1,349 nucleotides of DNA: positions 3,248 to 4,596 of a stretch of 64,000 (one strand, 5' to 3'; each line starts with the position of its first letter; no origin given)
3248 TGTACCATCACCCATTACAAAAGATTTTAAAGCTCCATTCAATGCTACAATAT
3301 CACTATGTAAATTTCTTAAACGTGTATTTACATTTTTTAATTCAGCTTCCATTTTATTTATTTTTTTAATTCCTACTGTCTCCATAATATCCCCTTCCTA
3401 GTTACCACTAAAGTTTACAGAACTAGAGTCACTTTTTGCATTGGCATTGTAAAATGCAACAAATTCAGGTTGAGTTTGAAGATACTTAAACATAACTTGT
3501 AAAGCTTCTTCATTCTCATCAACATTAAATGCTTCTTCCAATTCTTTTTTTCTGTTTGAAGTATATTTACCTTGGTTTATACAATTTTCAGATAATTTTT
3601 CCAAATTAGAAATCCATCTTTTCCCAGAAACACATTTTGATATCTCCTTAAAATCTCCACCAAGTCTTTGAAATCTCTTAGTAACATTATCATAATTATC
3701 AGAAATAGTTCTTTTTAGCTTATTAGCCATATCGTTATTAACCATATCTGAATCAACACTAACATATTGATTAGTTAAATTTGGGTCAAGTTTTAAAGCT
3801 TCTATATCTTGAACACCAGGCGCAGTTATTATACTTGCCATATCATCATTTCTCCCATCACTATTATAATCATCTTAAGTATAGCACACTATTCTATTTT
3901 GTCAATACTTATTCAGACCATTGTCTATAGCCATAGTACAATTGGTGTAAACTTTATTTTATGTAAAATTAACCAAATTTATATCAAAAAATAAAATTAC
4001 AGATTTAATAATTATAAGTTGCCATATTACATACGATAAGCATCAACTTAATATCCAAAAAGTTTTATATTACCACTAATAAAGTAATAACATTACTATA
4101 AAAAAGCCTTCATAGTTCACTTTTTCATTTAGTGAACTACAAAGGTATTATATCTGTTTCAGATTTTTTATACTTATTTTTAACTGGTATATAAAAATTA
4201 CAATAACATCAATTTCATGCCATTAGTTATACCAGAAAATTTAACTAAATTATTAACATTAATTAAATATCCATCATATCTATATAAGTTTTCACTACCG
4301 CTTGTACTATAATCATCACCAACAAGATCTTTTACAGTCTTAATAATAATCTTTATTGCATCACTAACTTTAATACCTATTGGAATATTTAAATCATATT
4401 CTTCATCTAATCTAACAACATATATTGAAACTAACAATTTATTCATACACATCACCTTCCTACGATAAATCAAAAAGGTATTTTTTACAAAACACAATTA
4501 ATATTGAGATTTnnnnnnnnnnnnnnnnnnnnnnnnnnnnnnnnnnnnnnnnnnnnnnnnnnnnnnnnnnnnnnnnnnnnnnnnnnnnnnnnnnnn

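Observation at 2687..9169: Pared-down type VII (ESX/Ess) secretion module inserted between rplL and rpoB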

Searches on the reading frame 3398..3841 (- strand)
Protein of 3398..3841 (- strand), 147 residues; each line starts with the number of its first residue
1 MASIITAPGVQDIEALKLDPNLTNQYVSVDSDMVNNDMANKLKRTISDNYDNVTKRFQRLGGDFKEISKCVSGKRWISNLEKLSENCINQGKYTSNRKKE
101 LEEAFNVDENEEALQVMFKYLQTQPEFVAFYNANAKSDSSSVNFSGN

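Call 5: search_protein_families(library=pfam, proteins=[window:3398-3841:-], max_evalue=0.1)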
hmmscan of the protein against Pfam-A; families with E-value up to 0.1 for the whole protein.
window:3398-3841:- (147 aa): 2 families
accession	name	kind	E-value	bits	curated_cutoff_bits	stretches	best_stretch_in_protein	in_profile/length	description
PF10789.14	Phage_RpbA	-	0.04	14.4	25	0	64-112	47-96/108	Phage RNA polymerase binding, RpbA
PF25450.1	Rab11-FIP3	-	0.068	13.9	31.9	0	37-102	43-106/125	Rab11-FIP3-like domain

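Call 7: search_protein_families(library=ncbifam, proteins=[window:3398-3841:-], max_evalue=0.1)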
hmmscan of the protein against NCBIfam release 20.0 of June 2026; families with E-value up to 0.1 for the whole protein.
window:3398-3841:- (147 aa): 1 family
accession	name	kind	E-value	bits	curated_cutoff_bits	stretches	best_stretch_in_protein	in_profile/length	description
NF045953.1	DCM_methyl_Nterm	subfamily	0.062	14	93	0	86-122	67-103/107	DNA (cytosine-5-)-methyltransferase N-terminal subunit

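Call 55: search_protein_families(library=pfam, alignment_id=A6, max_evalue=0.1)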
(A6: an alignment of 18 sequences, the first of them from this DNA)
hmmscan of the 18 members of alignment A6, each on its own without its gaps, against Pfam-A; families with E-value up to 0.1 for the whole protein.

A. member 1, seq(147 aa): 2 families
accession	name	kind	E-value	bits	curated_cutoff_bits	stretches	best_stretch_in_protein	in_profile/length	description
PF10789.14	Phage_RpbA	-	0.04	14.4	25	0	64-112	47-96/108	Phage RNA polymerase binding, RpbA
PF25450.1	Rab11-FIP3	-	0.068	13.9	31.9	0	37-102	43-106/125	Rab11-FIP3-like domain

B. families by the number of members that match (of 18 scanned): 47 families (the first 25 are shown)
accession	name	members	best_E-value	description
PF16326.10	ABC_tran_CTD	3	0.0081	ABC transporter C-terminal domain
PF16808.10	PKcGMP_CC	3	0.021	Coiled-coil N-terminus of cGMP-dependent protein kinase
PF06331.17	Tfb5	2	0.018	Transcription factor TFIIH complex subunit Tfb5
PF23100.1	DUF2096_N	2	0.036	DUF2096 N-terminal four-helical bundle domain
PF05531.17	NPV_P10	2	0.044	Nucleopolyhedrovirus P10 protein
PF05064.18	Nsp1_C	2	0.045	Nsp1-like C-terminal region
PF16034.10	JAKMIP_CC3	1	0.00032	JAKMIP CC3 domain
PF04012.17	PspA_IM30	1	0.00087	PspA/IM30 family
PF07763.18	FEZ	1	0.0033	FEZ-like protein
PF00619.27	CARD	1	0.0043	Caspase recruitment domain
PF11568.13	Med29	1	0.0049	Mediator complex subunit 29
PF06932.16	DUF1283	1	0.007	Protein of unknown function (DUF1283)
PF05852.16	DUF848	1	0.0073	Gammaherpesvirus protein of unknown function (DUF848)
PF03961.19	FapA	1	0.014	Flagellar Assembly Protein A beta solenoid domain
PF17872.7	AAA_lid_10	1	0.014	AAA lid domain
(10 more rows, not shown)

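Call 56: find_homologous_proteins(query=A6, max_evalue=0.001)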
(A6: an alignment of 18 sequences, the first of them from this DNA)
Query A6 (18 sequences) (147 aa, profile of the alignment): 162 proteins with E <= 0.001 among 1779 candidates; the best 120 are listed.
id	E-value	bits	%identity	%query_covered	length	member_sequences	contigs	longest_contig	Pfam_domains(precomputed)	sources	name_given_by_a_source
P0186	5.0e-41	158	-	-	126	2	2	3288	-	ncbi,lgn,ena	-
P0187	1.7e-40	156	-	-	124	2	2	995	-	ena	-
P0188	2.8e-40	155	-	-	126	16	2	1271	-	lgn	-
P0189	7.8e-40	154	-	-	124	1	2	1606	-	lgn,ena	-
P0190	8.7e-40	154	-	-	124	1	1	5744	-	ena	-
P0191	1.1e-39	153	-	-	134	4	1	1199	-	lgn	-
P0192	1.5e-39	153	-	-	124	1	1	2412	-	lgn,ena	-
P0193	1.6e-39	153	-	-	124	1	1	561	-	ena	-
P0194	1.8e-39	153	-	-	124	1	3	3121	-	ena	-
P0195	1.9e-39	153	-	-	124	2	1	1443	-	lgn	-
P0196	2.3e-39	152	-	-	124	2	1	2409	-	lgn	-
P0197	2.5e-39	152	-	-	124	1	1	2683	-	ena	-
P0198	2.6e-39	152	-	-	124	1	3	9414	-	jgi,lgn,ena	-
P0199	2.6e-39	152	-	-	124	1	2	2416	-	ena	-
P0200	2.9e-39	152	-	-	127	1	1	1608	-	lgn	-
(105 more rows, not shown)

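Call 65: predict_structure(alignment_id=A7)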
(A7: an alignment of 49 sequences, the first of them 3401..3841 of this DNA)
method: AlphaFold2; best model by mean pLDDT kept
length: 147 residues; sequences in the alignment: 49
mean_pLDDT: 72.9   pTM: 0.49
mean pLDDT of the five models: 72.9, 70.4, 67.3, 66.2, 63.3
residues with pLDDT >= 90: 57; 70-90: 16; 50-70: 43; < 50: 31
segments of 3 or more residues with pLDDT < 50: 1-30
pLDDT, mean of each block of 10 residues (from residue 1): 40 43 41 67 91 97 97 96 97 94 77 66 63 63 55
secondary structure, 60 per line:
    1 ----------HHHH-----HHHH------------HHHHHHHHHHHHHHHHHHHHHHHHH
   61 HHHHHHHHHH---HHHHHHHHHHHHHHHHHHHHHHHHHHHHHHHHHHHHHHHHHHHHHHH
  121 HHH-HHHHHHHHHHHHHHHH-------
elements in order: H11-14 H20-23 H36-70 H74-123 H125-140

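Call 67: fold_search(model_id=the predicted structure, library=pdb)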
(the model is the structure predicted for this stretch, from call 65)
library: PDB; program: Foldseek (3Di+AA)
matches with E <= 10: 121; with E <= 0.001: 0
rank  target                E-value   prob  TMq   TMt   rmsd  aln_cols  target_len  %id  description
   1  6tz4_02               1.1e+00  0.93  0.48  0.41   5.8       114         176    8  CryoEM reconstruction of membrane-bound ESCRT-III filament composed of CHMP1B+IST1 (right-handed) (released 2020-04-08)
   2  6zbf_D                1.8e+00  0.54  0.41  0.31   6.4       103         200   16  Merozoite surface protein 1 (MSP-1) from Plasmodium falciparum, alternative conformation 3 (released 2021-05-19)
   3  7o3w_A                2.4e+00  0.51  0.47  0.34  12.4       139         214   11  Structural basis for VIPP1 oligomerization and maintenance of thylakoid membrane integrity (released 2021-06-30)
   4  8gym_TH               2.4e+00  0.35  0.34  0.40  15.2       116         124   13  Cryo-EM structure of Tetrahymena thermophila respiratory mega-complex MC IV2+(I+III2+II)2 (released 2023-06-14)
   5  5a0z_C                2.6e+00  0.95  0.26  0.05   0.9        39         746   15  STRUCTURE OF CUTC CHOLINE LYASE CHOLINE FREE FORM FROM KLEBSIELLA PNEUMONIAE (released 2015-07-29)
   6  5faw_A                2.6e+00  0.95  0.24  0.04   0.5        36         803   25  T502A mutant of choline TMA-lyase (released 2016-09-28)
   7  4afl_F                2.6e+00  0.82  0.46  0.71   3.0        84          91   13  The crystal structure of the ING4 dimerization domain reveals the functional organization of the ING family of chromat (released 2012-02-22)
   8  5vjs                  2.6e+00  0.30  0.34  0.26  11.6       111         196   14  De Novo Photosynthetic Reaction Center Protein Equipped with Heme B, a synthetic Zn porphyrin, and Zn(II) cations (released 2018-04-25)
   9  1ohh_MODEL_2_G        2.6e+00  0.18  0.28  0.40   8.4        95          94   14  BOVINE MITOCHONDRIAL F1-ATPASE complexed with the inhibitor protein IF1 (released 2003-06-09)
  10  3rj1_A                2.7e+00  0.41  0.38  0.55   8.6        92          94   14  Architecture of the Mediator Head module (released 2011-07-27)
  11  3g6b_B                2.7e+00  0.23  0.39  0.30  11.9       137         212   18  Crystal structure of a Soluble Chemoreceptor from Thermotoga maritima Asn217Ile mutant (released 2009-07-28)
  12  7udc_B                2.7e+00  0.08  0.24  0.19  24.1       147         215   18  cryo-EM structures of a synaptobrevin-Munc18-1-syntaxin-1 complex class1 (released 2022-04-06)
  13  5sw8_B                2.9e+00  0.57  0.46  0.35   5.3        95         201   14  Crystal structure of PI3Kalpha in complex with fragments 7 and 11 (released 2017-02-15)
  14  3g67_B                2.9e+00  0.21  0.39  0.30  11.9       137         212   19  Crystal Structure of a Soluble Chemoreceptor from Thermotoga maritima (released 2009-07-28)
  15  1r8w_A                3.1e+00  0.93  0.26  0.05   0.5        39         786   18  Native structure of the B12-independent glycerol dehydratase from clostridium butyricum (released 2004-06-01)
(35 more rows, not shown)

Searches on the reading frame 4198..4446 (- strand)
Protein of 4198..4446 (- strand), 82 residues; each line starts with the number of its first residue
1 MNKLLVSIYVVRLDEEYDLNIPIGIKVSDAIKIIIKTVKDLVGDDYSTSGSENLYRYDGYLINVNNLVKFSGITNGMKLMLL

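Call 5: search_protein_families(library=pfam, proteins=[window:4198-4446:-], max_evalue=0.1)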
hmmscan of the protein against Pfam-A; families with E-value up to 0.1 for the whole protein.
window:4198-4446:- (82 aa): 1 family
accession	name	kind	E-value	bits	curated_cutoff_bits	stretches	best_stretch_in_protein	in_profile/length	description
PF08817.16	YukD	-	0.004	18.3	27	1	9-81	5-76/76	WXG100 protein secretion system (Wss), protein YukD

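Call 7: search_protein_families(library=ncbifam, proteins=[window:4198-4446:-], max_evalue=0.1)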
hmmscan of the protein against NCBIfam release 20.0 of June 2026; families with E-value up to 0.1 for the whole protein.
window:4198-4446:- (82 aa): 0 families

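Call 31: search_solved_structures(query=A1, max_evalue=10, show_alignments=1)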
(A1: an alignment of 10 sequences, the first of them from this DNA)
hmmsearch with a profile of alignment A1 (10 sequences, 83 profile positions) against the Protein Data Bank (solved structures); distinct sequences matched with E-value up to 10: 3.
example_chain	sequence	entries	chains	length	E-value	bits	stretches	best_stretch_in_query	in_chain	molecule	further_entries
6fwv_A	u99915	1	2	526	0.44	14.1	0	11-52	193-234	Collagen Adhesion protein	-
3zlc_A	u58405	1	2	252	0.99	13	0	15-54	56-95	ER-DERIVED VESICLES PROTEIN ERV41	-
6vk3_B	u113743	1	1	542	2.3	11.8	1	13-67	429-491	Protein OS-9 homolog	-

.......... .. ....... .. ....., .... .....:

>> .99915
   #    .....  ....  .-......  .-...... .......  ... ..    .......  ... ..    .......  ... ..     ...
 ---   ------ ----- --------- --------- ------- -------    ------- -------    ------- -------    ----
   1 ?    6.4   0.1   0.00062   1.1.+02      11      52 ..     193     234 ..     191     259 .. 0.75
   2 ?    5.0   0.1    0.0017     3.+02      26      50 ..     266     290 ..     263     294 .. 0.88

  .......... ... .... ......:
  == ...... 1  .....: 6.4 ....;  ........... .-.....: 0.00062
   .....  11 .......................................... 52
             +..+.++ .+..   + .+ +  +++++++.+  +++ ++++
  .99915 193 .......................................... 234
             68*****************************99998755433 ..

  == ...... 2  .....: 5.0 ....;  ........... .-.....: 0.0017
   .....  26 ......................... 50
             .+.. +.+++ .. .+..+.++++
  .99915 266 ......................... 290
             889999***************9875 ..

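Call 33: search_protein_families(library=pfam, alignment_id=A1, max_evalue=0.1)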
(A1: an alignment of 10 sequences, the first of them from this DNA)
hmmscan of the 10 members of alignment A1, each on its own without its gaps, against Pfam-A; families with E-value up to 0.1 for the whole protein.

A. member 1, seq(82 aa): 1 family
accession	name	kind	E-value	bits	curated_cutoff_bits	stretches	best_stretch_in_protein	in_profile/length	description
PF08817.16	YukD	-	0.004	18.3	27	1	9-81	5-76/76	WXG100 protein secretion system (Wss), protein YukD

B. families by the number of members that match (of 10 scanned): 7 families
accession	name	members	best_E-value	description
PF08817.16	YukD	3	0.0011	WXG100 protein secretion system (Wss), protein YukD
PF11470.14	TUG-UBL1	1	0.0053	TUG ubiquitin-like domain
PF23326.1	UBL_UBAC1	1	0.011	UBAC1 UBL-like domain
PF11543.14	UN_NPL4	1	0.039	Nuclear pore localisation protein NPL4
PF25822.1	UBL_USP40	1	0.06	USP40 ubiquitin-like domain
PF16559.10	GIT_CC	1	0.078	GIT coiled-coil Rho guanine nucleotide exchange factor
PF06601.17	Orthopox_F6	1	0.099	Orthopoxvirus F6 protein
